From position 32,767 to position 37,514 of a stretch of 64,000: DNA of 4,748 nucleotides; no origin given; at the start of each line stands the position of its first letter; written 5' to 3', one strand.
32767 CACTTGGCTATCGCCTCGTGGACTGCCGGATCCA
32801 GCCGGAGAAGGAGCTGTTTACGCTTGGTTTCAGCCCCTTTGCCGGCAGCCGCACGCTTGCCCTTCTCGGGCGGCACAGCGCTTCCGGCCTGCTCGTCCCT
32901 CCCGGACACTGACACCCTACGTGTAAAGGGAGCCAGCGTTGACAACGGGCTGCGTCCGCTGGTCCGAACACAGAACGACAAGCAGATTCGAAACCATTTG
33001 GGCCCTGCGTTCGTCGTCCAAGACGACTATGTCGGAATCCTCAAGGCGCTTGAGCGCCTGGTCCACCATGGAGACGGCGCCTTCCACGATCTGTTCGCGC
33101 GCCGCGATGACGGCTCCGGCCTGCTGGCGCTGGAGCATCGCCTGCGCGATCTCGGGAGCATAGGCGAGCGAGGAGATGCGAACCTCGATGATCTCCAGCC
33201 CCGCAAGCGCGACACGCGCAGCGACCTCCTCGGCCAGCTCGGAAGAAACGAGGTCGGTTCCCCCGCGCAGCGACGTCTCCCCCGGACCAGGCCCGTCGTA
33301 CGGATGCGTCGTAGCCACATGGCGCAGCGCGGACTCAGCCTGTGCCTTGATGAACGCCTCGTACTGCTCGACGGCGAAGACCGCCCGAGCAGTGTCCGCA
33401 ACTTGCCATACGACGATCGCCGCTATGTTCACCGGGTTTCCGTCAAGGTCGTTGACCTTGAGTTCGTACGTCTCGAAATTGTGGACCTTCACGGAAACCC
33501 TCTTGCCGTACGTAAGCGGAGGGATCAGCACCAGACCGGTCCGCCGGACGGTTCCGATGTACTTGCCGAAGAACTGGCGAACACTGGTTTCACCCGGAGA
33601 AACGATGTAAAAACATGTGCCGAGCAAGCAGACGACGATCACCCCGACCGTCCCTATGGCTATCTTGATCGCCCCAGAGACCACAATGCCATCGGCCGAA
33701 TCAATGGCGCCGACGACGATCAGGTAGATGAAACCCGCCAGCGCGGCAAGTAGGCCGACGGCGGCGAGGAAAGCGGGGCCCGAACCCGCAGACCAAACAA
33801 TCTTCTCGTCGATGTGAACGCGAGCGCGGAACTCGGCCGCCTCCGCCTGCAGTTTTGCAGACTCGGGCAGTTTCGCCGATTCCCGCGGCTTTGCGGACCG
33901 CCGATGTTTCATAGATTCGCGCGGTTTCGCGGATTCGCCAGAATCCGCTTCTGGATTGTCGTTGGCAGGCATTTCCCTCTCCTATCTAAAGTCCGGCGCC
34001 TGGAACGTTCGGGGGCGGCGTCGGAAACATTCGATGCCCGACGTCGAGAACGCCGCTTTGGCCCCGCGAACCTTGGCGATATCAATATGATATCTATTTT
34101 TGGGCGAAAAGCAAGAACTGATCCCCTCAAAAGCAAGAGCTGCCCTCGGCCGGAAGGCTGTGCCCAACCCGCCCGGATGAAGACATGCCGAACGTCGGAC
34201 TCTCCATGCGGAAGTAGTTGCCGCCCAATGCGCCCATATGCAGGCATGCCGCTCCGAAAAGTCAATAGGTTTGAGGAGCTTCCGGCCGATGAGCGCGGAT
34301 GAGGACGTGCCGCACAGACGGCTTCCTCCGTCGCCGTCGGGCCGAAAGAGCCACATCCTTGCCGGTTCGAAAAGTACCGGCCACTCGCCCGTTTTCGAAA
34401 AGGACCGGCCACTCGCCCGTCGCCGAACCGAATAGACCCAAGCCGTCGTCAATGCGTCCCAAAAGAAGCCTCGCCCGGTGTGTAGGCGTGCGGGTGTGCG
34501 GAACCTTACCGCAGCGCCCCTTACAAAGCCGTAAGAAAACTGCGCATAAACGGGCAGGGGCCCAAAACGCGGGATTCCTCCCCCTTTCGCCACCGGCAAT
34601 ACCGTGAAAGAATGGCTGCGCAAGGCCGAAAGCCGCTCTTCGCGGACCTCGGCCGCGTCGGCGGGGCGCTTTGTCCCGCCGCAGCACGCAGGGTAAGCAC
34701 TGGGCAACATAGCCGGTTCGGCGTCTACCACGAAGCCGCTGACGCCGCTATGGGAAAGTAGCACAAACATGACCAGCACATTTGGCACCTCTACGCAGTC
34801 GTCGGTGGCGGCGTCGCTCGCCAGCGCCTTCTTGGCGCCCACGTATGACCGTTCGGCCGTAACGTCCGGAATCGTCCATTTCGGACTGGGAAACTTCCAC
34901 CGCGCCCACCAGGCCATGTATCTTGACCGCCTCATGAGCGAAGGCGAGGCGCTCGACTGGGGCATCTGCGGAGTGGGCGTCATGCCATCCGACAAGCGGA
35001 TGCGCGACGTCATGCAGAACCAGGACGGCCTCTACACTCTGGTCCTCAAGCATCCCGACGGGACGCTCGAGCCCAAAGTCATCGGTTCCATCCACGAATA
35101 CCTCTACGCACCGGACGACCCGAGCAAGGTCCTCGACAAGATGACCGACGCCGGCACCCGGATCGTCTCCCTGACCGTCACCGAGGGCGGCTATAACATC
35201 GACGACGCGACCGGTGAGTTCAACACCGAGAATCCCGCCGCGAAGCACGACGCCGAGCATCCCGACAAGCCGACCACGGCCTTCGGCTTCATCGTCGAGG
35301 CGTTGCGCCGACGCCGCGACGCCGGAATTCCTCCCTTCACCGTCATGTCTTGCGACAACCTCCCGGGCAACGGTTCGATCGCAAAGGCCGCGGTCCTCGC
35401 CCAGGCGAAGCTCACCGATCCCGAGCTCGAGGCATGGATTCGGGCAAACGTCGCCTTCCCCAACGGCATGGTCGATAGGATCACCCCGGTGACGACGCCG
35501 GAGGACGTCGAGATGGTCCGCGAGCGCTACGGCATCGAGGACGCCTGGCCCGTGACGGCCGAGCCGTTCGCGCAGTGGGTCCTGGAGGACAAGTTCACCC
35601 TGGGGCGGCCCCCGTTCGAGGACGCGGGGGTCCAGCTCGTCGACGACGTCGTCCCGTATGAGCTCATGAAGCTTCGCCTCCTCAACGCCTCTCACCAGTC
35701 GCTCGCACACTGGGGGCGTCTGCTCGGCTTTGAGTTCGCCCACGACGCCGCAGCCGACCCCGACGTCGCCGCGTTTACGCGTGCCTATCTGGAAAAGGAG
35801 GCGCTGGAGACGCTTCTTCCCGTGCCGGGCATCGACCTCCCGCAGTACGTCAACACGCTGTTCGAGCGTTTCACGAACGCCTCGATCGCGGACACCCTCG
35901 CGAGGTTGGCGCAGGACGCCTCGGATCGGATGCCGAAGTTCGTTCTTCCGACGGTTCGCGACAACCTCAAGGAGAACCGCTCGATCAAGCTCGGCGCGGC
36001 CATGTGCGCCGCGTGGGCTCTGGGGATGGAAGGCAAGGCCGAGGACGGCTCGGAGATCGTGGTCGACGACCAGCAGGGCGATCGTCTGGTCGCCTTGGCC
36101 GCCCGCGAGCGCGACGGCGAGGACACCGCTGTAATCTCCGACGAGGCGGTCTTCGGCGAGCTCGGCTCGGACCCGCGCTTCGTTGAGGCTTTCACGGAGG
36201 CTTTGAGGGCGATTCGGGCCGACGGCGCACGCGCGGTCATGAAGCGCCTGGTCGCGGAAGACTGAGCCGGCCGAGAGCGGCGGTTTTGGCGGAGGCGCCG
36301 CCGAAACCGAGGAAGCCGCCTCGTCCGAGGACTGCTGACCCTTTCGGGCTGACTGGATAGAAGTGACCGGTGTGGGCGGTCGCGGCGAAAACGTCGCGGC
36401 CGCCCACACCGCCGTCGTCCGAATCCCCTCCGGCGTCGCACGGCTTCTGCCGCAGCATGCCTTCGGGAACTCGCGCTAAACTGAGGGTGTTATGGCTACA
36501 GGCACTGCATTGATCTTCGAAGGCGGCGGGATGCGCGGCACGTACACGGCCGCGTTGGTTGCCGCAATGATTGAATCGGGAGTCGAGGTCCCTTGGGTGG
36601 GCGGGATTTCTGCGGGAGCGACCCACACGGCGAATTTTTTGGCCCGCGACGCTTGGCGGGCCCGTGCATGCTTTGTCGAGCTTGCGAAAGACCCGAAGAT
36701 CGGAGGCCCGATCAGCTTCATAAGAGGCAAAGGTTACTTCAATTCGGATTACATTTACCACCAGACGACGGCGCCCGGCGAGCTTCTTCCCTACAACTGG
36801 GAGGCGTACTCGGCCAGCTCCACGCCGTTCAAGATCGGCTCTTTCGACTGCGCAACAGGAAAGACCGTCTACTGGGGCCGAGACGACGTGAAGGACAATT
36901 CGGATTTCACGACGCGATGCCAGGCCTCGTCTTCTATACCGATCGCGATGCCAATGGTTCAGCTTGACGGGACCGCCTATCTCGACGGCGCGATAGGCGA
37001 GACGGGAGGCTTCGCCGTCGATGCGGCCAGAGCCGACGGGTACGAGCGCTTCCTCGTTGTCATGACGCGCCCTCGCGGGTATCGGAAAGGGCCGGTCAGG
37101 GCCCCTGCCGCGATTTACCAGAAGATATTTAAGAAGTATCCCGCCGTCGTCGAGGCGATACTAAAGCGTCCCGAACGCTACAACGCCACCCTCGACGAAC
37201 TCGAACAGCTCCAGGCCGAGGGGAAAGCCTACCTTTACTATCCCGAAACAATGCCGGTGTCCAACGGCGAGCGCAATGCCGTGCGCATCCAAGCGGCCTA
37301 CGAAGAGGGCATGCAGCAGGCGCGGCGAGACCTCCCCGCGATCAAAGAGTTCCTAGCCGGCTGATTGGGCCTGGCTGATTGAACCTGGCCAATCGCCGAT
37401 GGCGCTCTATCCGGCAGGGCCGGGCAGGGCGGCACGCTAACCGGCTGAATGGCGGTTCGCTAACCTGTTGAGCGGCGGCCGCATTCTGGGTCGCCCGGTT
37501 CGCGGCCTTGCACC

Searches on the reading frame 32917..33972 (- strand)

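Call 84: search_protein_families(library=pfam, proteins=[window:32917-33972:-], max_evalue=0.0001)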
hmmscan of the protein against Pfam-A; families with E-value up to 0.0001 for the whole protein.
window:32917-33972:- (351 aa): 1 family
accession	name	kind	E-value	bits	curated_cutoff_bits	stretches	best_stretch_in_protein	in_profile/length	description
PF01145.31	Band_7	-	2.4e-24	86.8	23.6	1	123-296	2-172/176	SPFH domain / Band 7 family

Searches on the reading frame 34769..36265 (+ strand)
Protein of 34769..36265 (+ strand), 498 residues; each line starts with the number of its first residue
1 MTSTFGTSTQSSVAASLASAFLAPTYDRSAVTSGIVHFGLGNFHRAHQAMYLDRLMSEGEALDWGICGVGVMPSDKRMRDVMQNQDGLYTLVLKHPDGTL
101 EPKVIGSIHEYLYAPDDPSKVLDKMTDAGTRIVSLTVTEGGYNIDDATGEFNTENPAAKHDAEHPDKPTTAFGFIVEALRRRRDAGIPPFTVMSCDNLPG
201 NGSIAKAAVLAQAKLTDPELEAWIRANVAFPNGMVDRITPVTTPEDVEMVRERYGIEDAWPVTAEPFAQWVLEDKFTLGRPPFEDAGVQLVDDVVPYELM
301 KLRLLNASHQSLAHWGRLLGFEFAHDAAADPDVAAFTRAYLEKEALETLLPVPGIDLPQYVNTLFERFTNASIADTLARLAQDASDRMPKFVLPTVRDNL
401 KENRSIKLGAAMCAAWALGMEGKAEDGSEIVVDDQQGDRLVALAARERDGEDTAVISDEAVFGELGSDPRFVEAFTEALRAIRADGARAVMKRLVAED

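Call 84: search_protein_families(library=pfam, proteins=[window:34769-36265:+], max_evalue=0.0001)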
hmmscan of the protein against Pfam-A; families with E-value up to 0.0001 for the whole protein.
window:34769-36265:+ (498 aa): 2 families
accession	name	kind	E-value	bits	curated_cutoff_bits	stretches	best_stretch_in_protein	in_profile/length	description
PF01232.29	Mannitol_dh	-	1.2e-53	182.6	27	1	34-283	2-197/199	Mannitol dehydrogenase Rossmann domain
PF08125.19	Mannitol_dh_C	-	1.2e-38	132.9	30.7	1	293-482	1-189/190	Mannitol dehydrogenase C-terminal domain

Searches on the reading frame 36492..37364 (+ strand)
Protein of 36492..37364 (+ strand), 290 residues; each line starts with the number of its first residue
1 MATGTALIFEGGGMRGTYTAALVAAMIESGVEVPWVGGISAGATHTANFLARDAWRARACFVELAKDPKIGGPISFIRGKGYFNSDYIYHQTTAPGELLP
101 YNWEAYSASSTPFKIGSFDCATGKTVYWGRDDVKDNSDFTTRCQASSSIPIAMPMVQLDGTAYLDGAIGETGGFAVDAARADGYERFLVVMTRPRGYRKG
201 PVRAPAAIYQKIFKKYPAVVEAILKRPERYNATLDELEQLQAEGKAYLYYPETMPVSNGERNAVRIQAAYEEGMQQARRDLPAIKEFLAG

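Call 84: search_protein_families(library=pfam, proteins=[window:36492-37364:+], max_evalue=0.0001)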
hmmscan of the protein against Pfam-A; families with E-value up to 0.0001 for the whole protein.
window:36492-37364:+ (290 aa): 2 families
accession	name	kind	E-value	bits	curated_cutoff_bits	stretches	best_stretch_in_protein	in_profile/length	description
PF19890.4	DUF6363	-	7.6e-21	74.2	26.4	1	216-288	1-74/75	Domain of unknown function (DUF6363)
PF01734.28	Patatin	-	2.5e-12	47.9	27.7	1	7-169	1-182/191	Patatin-like phospholipase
